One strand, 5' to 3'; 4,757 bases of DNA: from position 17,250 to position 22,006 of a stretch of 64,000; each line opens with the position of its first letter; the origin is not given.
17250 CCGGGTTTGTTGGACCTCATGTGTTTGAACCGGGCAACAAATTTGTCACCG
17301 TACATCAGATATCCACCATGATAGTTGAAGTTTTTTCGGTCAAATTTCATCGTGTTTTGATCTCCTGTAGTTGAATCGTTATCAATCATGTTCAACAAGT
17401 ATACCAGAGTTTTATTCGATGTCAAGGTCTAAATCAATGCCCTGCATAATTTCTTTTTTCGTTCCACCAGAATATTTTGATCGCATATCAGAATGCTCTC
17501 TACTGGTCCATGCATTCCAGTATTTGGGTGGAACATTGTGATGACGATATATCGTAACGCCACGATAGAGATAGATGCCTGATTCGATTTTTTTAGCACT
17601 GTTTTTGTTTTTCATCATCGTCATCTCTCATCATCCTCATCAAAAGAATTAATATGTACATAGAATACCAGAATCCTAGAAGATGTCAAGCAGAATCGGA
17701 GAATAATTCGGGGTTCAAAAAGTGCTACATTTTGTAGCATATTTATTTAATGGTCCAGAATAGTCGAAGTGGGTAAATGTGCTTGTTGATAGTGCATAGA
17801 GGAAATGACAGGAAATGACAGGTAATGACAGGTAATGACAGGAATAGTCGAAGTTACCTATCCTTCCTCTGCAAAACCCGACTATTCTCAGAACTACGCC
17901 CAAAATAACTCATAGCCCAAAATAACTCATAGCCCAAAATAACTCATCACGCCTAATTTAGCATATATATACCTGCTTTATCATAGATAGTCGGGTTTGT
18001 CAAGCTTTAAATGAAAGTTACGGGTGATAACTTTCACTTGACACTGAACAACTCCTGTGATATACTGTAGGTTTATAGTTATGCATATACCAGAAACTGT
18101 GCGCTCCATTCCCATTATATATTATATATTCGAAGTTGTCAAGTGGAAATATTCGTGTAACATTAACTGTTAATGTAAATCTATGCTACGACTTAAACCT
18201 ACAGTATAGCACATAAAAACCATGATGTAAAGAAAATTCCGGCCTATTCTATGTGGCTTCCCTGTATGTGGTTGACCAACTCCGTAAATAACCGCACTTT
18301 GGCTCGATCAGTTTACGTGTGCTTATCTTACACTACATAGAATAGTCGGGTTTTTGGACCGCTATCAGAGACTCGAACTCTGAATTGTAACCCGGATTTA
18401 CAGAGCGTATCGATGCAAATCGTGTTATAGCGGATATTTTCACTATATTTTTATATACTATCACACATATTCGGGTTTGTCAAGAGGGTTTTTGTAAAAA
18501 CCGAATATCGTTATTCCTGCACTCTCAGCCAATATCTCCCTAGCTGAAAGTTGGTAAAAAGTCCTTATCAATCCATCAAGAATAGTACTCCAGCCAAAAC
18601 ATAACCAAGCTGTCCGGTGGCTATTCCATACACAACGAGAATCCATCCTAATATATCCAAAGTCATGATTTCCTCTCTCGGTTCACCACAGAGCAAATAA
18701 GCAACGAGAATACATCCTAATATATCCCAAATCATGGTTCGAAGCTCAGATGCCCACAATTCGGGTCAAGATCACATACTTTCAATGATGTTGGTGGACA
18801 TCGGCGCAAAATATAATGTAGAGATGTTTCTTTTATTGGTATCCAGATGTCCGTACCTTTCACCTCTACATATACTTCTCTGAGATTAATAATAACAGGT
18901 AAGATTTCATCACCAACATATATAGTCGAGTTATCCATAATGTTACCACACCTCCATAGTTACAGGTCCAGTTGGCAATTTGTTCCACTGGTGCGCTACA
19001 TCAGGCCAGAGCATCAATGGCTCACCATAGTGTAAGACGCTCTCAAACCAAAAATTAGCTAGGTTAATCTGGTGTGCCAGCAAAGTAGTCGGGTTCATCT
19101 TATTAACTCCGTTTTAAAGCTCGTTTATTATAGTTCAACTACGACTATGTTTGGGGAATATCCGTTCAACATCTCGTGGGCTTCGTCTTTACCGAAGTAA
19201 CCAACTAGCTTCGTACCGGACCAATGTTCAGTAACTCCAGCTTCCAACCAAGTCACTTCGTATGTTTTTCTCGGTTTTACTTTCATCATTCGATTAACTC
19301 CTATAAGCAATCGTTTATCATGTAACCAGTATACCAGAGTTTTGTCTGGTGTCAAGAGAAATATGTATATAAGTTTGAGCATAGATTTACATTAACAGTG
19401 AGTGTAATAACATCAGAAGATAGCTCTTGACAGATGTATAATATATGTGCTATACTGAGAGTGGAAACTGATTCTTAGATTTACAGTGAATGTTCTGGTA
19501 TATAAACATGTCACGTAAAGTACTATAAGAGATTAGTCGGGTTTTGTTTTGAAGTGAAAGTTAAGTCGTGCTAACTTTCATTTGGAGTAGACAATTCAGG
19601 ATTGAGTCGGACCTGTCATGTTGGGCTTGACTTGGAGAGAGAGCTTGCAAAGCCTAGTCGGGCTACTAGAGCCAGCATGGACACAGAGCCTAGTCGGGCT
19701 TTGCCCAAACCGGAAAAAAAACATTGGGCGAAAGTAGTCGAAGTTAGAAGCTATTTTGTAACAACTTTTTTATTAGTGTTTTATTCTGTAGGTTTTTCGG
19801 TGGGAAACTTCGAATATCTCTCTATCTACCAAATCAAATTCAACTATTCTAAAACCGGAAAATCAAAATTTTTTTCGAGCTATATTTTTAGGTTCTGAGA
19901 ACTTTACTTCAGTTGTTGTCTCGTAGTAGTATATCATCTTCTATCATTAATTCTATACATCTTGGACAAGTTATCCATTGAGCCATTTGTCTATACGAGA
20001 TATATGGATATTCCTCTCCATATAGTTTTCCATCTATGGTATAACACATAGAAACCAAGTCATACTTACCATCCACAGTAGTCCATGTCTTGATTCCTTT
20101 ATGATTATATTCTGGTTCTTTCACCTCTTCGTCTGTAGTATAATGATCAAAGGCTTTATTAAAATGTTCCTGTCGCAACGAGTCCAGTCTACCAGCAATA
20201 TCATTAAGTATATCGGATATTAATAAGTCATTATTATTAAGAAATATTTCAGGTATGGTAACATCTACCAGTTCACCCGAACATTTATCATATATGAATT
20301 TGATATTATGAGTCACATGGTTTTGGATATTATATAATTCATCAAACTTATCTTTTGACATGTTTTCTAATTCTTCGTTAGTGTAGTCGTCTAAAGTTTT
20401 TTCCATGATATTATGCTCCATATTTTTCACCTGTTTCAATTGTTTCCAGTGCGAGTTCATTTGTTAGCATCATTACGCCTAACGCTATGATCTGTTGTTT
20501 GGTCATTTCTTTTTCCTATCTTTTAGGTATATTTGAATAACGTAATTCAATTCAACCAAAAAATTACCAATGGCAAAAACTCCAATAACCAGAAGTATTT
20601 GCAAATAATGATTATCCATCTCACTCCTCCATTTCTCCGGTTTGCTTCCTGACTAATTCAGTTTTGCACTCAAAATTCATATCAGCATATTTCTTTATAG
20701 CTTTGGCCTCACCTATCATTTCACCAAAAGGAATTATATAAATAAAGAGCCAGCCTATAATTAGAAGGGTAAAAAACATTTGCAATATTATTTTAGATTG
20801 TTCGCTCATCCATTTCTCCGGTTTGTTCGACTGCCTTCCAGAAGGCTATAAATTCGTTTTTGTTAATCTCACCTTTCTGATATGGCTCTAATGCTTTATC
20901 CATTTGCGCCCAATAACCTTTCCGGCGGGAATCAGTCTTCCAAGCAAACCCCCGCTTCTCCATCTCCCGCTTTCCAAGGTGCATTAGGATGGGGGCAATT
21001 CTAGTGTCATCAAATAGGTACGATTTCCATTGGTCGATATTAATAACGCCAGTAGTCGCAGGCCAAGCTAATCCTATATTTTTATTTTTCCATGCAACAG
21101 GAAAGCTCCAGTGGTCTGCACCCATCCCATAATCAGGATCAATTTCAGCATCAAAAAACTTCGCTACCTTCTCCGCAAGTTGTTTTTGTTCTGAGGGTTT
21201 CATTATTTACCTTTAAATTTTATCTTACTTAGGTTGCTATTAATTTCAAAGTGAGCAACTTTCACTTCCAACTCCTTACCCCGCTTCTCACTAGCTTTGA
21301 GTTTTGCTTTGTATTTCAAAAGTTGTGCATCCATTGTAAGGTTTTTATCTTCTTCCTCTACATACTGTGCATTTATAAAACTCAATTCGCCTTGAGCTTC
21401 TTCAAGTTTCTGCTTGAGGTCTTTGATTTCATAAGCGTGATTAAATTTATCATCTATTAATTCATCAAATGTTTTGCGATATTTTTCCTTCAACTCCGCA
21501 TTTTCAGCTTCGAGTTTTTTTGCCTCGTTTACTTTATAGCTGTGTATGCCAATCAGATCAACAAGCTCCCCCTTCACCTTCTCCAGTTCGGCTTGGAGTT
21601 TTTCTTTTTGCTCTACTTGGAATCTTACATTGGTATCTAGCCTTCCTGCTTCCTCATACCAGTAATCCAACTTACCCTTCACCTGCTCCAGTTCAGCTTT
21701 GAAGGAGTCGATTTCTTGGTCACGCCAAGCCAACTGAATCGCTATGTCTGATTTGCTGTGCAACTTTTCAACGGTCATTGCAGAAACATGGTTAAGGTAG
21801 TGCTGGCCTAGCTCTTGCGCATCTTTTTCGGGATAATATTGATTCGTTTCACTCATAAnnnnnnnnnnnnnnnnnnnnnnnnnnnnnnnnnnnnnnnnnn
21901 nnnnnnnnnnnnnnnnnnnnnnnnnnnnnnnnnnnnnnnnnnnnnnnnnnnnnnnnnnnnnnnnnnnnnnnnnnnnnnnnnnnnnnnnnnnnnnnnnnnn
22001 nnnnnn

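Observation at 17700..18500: ORF-free regulatory or ncRNA hub: iteron-like tandem repeats, convergent strong promoters 50 bp apart, 15-bp inverted repeat and AT-rich tract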

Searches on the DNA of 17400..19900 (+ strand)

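Call 5: search_dna_similar(query=window:17400-18900:+, collection=phages, mode=near, max_rows=30)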
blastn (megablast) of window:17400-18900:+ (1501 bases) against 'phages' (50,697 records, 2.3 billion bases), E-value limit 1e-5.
No match.

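Call 6: search_rna_families(source=window, start=17500, end=19900, threshold=evalue, max_evalue=10, show_alignments=4)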
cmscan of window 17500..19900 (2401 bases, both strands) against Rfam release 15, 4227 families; matches with E-value up to 10: 5.
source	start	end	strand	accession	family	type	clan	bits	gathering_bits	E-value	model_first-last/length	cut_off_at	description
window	17540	17625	-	RF00360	snoZ107_R87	Gene; snRNA; snoRNA; CD-box;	-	18.1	50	1.8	1-117/117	no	Small nucleolar RNA Z107/R87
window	19700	19819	+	RF02411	snoR138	Gene; snRNA; snoRNA; HACA-box;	-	17.3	44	3.3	1-154/154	no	Small nucleolar RNA snoR138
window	17594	17647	-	RF01120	sR33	Gene; snRNA; snoRNA; CD-box;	-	16.8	37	2.5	1-55/55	no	Small nucleolar RNA sR33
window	19694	19739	+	RF04305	HCV_SL1412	Cis-reg;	-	16.6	38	2.3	1-48/48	no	Hepatitis C virus stem-loop SL1412 RNA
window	18471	18561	-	RF02132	HOXB13-AS1_1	Gene; lncRNA;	-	13.4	60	9.2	1-136/136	no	HOXB13 antisense RNA 1 conserved region 1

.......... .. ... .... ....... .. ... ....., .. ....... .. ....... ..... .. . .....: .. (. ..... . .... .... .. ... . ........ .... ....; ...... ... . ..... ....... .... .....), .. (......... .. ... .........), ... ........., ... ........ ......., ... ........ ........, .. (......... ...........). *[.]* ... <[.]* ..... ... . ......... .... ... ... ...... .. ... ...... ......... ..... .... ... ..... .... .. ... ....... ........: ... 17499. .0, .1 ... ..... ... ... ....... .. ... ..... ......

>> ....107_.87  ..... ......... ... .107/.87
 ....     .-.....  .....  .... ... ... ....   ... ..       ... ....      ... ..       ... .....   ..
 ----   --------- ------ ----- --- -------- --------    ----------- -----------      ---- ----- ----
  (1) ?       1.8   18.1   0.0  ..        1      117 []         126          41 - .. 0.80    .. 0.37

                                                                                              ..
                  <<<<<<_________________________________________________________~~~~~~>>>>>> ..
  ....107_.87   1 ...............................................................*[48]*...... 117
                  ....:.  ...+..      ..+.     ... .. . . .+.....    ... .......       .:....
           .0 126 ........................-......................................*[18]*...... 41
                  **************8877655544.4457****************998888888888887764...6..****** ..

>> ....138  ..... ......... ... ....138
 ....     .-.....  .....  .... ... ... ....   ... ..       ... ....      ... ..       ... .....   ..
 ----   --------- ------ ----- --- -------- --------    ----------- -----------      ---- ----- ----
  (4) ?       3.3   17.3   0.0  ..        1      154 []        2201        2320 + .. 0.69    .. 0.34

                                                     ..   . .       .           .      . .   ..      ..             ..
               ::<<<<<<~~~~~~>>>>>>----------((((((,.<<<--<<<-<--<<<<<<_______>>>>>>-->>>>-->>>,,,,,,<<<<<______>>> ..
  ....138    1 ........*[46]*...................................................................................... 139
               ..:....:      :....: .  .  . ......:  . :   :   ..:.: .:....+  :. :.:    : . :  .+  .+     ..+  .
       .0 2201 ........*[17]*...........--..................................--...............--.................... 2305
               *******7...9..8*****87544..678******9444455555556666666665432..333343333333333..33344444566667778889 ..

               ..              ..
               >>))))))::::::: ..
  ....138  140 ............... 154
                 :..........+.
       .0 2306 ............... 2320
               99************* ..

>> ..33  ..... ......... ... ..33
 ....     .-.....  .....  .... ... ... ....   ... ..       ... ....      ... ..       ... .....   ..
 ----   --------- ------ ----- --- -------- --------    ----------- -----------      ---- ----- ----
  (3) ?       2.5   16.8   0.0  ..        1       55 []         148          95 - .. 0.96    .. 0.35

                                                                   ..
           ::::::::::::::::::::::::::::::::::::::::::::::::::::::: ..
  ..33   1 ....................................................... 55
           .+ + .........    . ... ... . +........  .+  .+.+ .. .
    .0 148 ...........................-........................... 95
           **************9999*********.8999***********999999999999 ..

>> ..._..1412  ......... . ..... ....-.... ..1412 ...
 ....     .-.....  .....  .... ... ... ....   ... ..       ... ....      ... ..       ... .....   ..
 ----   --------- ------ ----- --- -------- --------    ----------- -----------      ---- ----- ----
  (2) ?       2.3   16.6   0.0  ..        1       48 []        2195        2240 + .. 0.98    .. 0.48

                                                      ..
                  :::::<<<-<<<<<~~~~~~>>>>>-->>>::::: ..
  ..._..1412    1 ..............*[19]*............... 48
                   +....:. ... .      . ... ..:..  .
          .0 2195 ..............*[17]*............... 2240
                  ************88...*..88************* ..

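Call 7: search_dna_similar(query=window:17400-18900:+, collection=phages, mode=distant, max_rows=30)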
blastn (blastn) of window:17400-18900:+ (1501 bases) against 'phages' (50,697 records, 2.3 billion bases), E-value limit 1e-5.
No match.

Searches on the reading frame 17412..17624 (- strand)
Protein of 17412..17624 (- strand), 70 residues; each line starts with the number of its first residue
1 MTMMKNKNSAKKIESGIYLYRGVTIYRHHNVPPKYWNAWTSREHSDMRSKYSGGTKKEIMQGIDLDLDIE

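Call 45: search_protein_families(library=phrogs, proteins=[window:17412-17624:-], max_evalue=0.01)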
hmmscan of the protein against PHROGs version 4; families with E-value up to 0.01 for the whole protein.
window:17412-17624:- (70 aa): 0 families

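Call 49: search_protein_families(library=pfam, proteins=[window:17412-17624:-], max_evalue=10)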
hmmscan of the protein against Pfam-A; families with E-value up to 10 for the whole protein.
window:17412-17624:- (70 aa): 0 families

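Call 50: search_solved_structures(query=window:17412-17624:-, max_evalue=10, show_alignments=3)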
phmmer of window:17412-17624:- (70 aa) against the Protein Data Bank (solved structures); distinct sequences matched with E-value up to 10: 2.
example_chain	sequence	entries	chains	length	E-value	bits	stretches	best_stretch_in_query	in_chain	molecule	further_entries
7ocl_A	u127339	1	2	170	1.2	13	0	20-55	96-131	Hepatocyte growth factor alpha chain,Hepatocyte growth factor alpha chain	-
7ocm_A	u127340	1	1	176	1.3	12.9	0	20-55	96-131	Hepatocyte growth factor alpha chain,Hepatocyte growth factor alpha chain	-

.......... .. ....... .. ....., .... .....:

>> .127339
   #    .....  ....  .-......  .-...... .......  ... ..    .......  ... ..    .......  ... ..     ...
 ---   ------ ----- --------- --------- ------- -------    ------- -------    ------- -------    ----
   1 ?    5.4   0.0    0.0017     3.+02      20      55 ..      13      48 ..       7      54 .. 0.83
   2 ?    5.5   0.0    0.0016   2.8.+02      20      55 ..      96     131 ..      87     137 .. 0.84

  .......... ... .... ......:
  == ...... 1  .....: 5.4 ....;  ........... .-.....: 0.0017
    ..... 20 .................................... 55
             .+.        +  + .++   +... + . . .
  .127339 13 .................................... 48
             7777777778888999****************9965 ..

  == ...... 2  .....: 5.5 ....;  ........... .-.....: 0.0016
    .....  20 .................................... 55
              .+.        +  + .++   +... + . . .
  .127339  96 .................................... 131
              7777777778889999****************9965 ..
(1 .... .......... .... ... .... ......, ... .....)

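Call 51: find_homologous_proteins(query=window:17412-17624:-, max_evalue=0.1)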
Query window:17412-17624:- (70 aa): 1 proteins with E <= 0.1 among 1 candidates.
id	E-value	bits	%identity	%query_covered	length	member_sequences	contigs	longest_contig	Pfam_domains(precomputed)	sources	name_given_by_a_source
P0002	2.9e-41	156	100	100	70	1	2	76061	-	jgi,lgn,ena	-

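Call 58: predict_structure(protein=window:17412-17624:-)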
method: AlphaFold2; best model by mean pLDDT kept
length: 70 residues; sequences in the alignment: 1
mean_pLDDT: 45.3   pTM: 0.23
mean pLDDT of the five models: 45.3, 43.0, 42.9, 41.9, 35.0
residues with pLDDT >= 90: 0; 70-90: 0; 50-70: 18; < 50: 52
segments of 3 or more residues with pLDDT < 50: 1-9, 28-42, 52-70
pLDDT, mean of each block of 10 residues (from residue 1): 38 53 51 44 48 44 39
secondary structure, 60 per line:
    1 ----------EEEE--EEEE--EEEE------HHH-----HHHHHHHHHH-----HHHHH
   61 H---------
elements in order: E11-14 E17-20 E23-26 H41-50 H56-61

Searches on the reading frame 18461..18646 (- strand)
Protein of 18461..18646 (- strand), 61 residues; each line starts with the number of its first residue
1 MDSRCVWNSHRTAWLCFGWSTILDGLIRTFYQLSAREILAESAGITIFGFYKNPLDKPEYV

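Call 49: search_protein_families(library=pfam, proteins=[window:18461-18646:-], max_evalue=10)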
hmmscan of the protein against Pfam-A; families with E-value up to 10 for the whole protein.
window:18461-18646:- (61 aa): 0 families

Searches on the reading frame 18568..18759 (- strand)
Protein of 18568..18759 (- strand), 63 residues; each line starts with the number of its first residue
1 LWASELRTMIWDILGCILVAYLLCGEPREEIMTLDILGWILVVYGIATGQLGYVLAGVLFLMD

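Call 49: search_protein_families(library=pfam, proteins=[window:18568-18759:-], max_evalue=10)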
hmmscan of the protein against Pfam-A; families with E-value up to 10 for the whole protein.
window:18568-18759:- (63 aa): 1 family
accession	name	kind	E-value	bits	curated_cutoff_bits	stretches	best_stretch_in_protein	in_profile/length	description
PF07331.16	TctB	-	1.1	9.9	29.1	1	33-61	68-99/137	Tripartite tricarboxylate transporter TctB family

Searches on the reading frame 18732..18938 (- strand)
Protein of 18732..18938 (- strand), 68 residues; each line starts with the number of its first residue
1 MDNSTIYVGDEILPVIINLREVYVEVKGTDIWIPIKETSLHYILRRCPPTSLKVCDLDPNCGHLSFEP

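Call 49: search_protein_families(library=pfam, proteins=[window:18732-18938:-], max_evalue=10)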
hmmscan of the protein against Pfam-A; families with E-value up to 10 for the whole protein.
window:18732-18938:- (68 aa): 0 families

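Call 64: find_encoding_contigs(protein=window:18732-18938:-, flank=10000, max_places=10)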
Protein window:18732-18938:- (68 aa): 3 contigs read that carry it; 1 place shown.
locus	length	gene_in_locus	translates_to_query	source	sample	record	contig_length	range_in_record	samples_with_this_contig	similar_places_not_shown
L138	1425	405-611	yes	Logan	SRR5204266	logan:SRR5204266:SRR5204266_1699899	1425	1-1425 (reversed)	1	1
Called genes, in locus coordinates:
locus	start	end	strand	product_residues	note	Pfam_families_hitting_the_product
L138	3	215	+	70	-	?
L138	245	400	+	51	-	-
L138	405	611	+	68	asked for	-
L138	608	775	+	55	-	-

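Call 100: find_homologous_proteins(query=window:18732-18938:-, max_evalue=0.1)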
Query window:18732-18938:- (68 aa): 1 proteins with E <= 0.1 among 1 candidates.
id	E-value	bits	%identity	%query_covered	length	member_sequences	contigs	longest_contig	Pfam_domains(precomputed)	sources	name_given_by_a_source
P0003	4.0e-40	152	100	100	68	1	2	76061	-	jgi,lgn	-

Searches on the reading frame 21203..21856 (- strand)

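Call 45: search_protein_families(library=phrogs, proteins=[window:21203-21856:-], max_evalue=0.01)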
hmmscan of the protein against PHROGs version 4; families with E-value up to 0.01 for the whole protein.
window:21203-21856:- (217 aa): 1 family
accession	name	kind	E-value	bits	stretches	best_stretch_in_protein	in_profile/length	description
phrog_34533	-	unknown function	8.2e-08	33.5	1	10-57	14-64/90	-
